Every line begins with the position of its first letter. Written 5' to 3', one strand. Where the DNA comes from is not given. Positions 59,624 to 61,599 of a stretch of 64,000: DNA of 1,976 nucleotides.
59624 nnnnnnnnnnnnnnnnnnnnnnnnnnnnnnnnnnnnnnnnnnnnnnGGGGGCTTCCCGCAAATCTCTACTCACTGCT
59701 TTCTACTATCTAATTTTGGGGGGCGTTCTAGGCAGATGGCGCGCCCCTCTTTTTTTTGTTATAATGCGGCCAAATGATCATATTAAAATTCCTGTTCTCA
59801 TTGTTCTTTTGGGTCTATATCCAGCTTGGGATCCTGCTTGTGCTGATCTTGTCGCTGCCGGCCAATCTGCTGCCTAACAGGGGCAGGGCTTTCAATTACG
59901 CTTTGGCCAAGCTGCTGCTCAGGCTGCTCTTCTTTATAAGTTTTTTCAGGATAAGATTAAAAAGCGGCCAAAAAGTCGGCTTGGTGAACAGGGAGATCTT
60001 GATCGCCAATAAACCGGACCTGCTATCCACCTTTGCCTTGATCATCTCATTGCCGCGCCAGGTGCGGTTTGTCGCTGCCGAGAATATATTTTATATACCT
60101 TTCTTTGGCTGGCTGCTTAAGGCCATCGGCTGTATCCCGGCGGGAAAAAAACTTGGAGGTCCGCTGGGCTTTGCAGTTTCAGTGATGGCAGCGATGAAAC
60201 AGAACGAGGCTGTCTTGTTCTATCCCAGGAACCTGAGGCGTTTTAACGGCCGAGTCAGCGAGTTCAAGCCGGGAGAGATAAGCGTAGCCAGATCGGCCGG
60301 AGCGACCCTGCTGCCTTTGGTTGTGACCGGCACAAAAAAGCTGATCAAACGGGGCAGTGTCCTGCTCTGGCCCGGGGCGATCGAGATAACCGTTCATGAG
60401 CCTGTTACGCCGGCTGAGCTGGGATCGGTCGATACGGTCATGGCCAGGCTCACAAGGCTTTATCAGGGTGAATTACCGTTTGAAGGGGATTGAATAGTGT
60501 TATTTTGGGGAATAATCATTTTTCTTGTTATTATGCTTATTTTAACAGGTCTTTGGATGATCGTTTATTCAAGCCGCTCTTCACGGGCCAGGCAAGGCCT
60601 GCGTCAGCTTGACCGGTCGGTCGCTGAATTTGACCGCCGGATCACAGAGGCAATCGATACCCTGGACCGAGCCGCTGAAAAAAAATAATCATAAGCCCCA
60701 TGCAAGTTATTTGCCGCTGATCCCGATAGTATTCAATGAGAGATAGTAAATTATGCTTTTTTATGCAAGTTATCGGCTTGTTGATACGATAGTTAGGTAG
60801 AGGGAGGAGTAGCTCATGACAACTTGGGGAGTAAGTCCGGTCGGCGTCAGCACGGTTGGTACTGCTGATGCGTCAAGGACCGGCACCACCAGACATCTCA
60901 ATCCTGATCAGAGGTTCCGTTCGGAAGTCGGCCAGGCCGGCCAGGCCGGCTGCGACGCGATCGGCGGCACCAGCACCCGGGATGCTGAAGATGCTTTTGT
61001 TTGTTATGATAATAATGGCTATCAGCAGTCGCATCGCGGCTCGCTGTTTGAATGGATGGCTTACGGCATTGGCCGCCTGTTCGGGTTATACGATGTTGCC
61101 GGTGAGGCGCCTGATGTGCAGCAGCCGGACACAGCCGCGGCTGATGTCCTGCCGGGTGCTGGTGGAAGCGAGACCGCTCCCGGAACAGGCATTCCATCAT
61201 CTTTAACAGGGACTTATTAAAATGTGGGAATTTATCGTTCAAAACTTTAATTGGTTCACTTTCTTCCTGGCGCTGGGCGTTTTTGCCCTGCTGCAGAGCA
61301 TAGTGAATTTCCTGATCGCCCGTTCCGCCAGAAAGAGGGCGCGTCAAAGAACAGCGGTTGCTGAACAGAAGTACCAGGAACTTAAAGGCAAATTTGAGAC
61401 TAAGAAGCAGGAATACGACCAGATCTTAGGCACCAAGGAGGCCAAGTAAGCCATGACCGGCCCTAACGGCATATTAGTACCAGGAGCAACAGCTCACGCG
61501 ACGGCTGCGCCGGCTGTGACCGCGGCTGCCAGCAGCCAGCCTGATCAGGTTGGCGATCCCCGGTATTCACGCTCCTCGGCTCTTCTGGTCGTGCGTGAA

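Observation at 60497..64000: Tightly packed set of unannotatable genes: two mini bitopic proteins plus acidic proteins without signal peptides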

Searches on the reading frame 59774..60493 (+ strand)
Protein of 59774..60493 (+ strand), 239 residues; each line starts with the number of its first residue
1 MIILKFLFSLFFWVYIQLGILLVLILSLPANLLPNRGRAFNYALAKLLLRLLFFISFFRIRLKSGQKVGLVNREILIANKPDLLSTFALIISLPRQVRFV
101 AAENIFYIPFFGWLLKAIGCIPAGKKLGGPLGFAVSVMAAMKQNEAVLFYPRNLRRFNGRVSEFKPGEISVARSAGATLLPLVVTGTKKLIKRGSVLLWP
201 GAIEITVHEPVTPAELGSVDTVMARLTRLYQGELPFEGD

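Call 7: search_protein_families(library=pfam, proteins=[window:59774-60493:+], max_evalue=1)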
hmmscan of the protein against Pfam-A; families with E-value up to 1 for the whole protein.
window:59774-60493:+ (239 aa): 1 family
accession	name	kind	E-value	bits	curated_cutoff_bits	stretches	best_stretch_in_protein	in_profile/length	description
PF01553.26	Acyltransferase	-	2.4e-11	44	23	1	91-184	33-131/132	Acyltransferase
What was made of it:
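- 59774..60493 (+): 239-aa membrane-anchored PlsC-like acyltransferase. Pfam Acyltransferase, E 2.4e-11 (call 7).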

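Call 8: search_protein_families(library=ncbifam, proteins=[window:59774-60493:+], max_evalue=1)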
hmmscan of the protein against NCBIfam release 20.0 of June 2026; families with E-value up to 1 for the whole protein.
window:59774-60493:+ (239 aa): 4 families
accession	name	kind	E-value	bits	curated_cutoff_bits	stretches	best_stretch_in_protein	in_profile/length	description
TIGR00530.1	AGP_acyltrn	subfamily_domain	1e-13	51.2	102.95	1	72-184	16-129/130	1-acylglycerol-3-phosphate O-acyltransferase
NF006386.0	PRK08633.1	equivalog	4.2e-12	44.6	1221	1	43-186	409-553/1147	acyl-[ACP]--phospholipid O-acyltransferase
NF052552.1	LyOrLpactfOlsARHOCB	equivalog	0.00053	19.1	300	1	14-166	31-178/271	lyso-ornithine lipid O-acyltransferase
NF011593.0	PRK15018.1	equivalog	0.0088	15.8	501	1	86-193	81-188/245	1-acylglycerol-3-phosphate O-acyltransferase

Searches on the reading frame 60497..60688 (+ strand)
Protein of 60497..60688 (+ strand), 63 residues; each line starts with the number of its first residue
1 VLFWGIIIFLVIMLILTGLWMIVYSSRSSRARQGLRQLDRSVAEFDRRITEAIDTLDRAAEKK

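Call 7: search_protein_families(library=pfam, proteins=[window:60497-60688:+], max_evalue=1)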
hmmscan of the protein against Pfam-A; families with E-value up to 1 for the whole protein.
window:60497-60688:+ (63 aa): 11 families
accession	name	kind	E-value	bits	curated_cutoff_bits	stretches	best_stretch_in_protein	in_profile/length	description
PF02203.21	TarH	-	0.0047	17.3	25.2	1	2-60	10-72/177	Tar ligand binding domain homologue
PF12725.13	DUF3810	-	0.02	14.7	28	1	6-61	65-120/311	Protein of unknown function (DUF3810)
PF00558.24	Vpu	-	0.027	14.7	24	1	4-53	7-50/81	Vpu protein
PF06667.17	PspB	-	0.035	14.6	25.6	1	6-41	6-41/73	Phage shock protein B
PF14316.11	DUF4381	-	0.074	13.8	27.2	1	4-42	21-59/145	Domain of unknown function (DUF4381)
PF11026.13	DUF2721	-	0.078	13.3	28.3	1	12-57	6-57/129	Protein of unknown function (DUF2721)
PF14965.11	BRI3BP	-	0.095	12.7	27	1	7-48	134-177/179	Negative regulator of p53/TP53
PF00335.26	Tetraspanin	-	0.17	11.9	32.1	1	2-56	78-137/225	Tetraspanin family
PF25686.1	Betaherpes_U91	-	0.17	11.8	27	1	3-34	15-46/157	Betaherpesvirus U91 protein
PF14584.11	DUF4446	-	0.19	12.2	27.4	1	6-61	2-59/150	Protein of unknown function (DUF4446)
PF25667.1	ASFV_P17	-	0.23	12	27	1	3-33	41-68/117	African swine fever virus minor capsid protein p17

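Call 8: search_protein_families(library=ncbifam, proteins=[window:60497-60688:+], max_evalue=1)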
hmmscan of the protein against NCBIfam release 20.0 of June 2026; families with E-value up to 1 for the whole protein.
window:60497-60688:+ (63 aa): 6 families
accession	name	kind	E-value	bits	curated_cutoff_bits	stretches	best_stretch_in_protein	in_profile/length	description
NF006993.0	PRK09458.1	equivalog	0.018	15.4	90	1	2-56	6-61/75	envelope stress response membrane protein PspB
NF040969.1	cytb_ExtP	equivalog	0.051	13.4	290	1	3-43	27-68/205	selenite/tellurite reduction operon b-type cytochrome ExtP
TIGR01524.1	ATPase-IIIB_Mg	equivalog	0.053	11.4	610.75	1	8-55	92-139/867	magnesium-translocating P-type ATPase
NF011702.0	PRK15122.1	subfamily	0.054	11.4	975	1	7-55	118-166/907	magnesium-translocating P-type ATPase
NF045955.1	MHO_4530_fam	equivalog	0.13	10.9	125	1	2-34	2-35/515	MHO_4530 family protein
TIGR02976.1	phageshock_pspB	equivalog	0.2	12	51.7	1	3-58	3-63/75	envelope stress response membrane protein PspB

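Call 21: search_protein_families(library=phrogs, proteins=[window:60497-60688:+], max_evalue=0.1)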
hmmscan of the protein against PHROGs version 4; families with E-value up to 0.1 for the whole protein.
window:60497-60688:+ (63 aa): 6 families
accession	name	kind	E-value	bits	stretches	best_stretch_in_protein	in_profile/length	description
phrog_214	-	lysis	0.0038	18.1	1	4-58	9-63/176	Rz-like spanin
phrog_736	-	unknown function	0.027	15.6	1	3-51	13-54/112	-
phrog_30768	-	unknown function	0.029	15.6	1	6-56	22-75/100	-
phrog_15190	-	unknown function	0.029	15.3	1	36-56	15-35/64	-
phrog_1296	-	lysis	0.034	15.1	1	3-61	5-62/93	holin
phrog_462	-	other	0.083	14.1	1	3-51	11-62/101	lipoprotein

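Call 107: search_protein_families(library=padloc, proteins=[window:60497-60688:+], max_evalue=0.01)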
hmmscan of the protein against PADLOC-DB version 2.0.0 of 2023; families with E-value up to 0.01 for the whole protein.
window:60497-60688:+ (63 aa): 0 families

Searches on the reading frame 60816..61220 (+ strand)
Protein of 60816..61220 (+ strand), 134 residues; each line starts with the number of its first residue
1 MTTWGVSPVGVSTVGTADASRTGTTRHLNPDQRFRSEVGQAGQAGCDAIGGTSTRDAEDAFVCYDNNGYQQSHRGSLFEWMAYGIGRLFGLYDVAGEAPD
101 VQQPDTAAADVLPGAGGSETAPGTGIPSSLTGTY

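Call 7: search_protein_families(library=pfam, proteins=[window:60816-61220:+], max_evalue=1)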
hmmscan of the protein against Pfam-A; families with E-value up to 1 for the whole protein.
window:60816-61220:+ (134 aa): 0 families

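Call 8: search_protein_families(library=ncbifam, proteins=[window:60816-61220:+], max_evalue=1)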
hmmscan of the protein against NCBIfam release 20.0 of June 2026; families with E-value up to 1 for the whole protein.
window:60816-61220:+ (134 aa): 1 family
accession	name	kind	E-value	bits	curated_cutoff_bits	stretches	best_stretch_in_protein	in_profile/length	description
NF001928.0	PRK00704.1-5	equivalog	0.051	13.4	301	1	87-110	113-136/187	photosystem I reaction center protein subunit XI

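Call 21: search_protein_families(library=phrogs, proteins=[window:60816-61220:+], max_evalue=0.1)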
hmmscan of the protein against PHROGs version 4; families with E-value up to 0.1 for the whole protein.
window:60816-61220:+ (134 aa): 0 families

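Call 107: search_protein_families(library=padloc, proteins=[window:60816-61220:+], max_evalue=0.01)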
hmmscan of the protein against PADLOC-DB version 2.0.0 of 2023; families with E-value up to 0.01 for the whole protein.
window:60816-61220:+ (134 aa): 0 families
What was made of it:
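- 60816..61220 (+): 134-aa acidic protein with few predicted regular features; conserved RGS(L/V)(F/L)EWM(A/G)YG patch. No family hits (calls 7, 8, 21, 107).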

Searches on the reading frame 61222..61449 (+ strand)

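Call 7: search_protein_families(library=pfam, proteins=[window:61222-61449:+], max_evalue=1)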
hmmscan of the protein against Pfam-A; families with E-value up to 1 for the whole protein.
window:61222-61449:+ (75 aa): 3 families
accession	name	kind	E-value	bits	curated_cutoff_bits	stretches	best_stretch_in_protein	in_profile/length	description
PF03137.26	OATP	-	0.014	14.2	25.8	1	10-61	215-270/545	Organic Anion Transporter Polypeptide (OATP) family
PF09335.16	VTT_dom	-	0.04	14.8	33.9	1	9-59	14-67/123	VTT domain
PF12597.13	Cox20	-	0.051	13.8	25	1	7-60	47-99/101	Cytochrome c oxidase assembly protein COX20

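Call 8: search_protein_families(library=ncbifam, proteins=[window:61222-61449:+], max_evalue=1)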
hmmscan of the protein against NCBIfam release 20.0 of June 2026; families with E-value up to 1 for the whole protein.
window:61222-61449:+ (75 aa): 5 families
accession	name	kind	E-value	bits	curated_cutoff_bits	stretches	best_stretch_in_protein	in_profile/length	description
TIGR04561.1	membra_charge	hypoth_equivalog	0.003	17.7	30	1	12-67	18-69/82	TIGR04561 family membrane protein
TIGR00893.1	2A0114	subfamily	0.0043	16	395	1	4-69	140-212/399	D-galactonate transporter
NF007782.0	PRK10473.1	subfamily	0.0085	15.2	417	1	4-54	149-200/394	MdtL family multidrug efflux MFS transporter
NF008732.0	PRK11753.1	equivalog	0.063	12.7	266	1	3-60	63-113/214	cAMP-activated global transcriptional regulator CRP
NF053757.1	BclibactTpBcbE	equivalog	0.17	10.8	600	1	7-62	156-211/394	bacillibactin exporter BcbE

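Call 21: search_protein_families(library=phrogs, proteins=[window:61222-61449:+], max_evalue=0.1)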
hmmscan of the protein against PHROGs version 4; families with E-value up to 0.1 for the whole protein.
window:61222-61449:+ (75 aa): 4 families
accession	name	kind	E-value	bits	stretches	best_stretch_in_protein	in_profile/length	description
phrog_31083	-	unknown function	0.016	16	1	13-34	3-24/35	-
phrog_736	-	unknown function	0.032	15.3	1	1-56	5-64/112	-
phrog_18012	-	unknown function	0.035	15.5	1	42-74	14-46/104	-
phrog_12535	-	unknown function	0.09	13.9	0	9-60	5-55/93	-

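Call 107: search_protein_families(library=padloc, proteins=[window:61222-61449:+], max_evalue=0.01)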
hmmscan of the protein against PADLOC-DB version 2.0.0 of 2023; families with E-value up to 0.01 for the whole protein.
window:61222-61449:+ (75 aa): 0 families
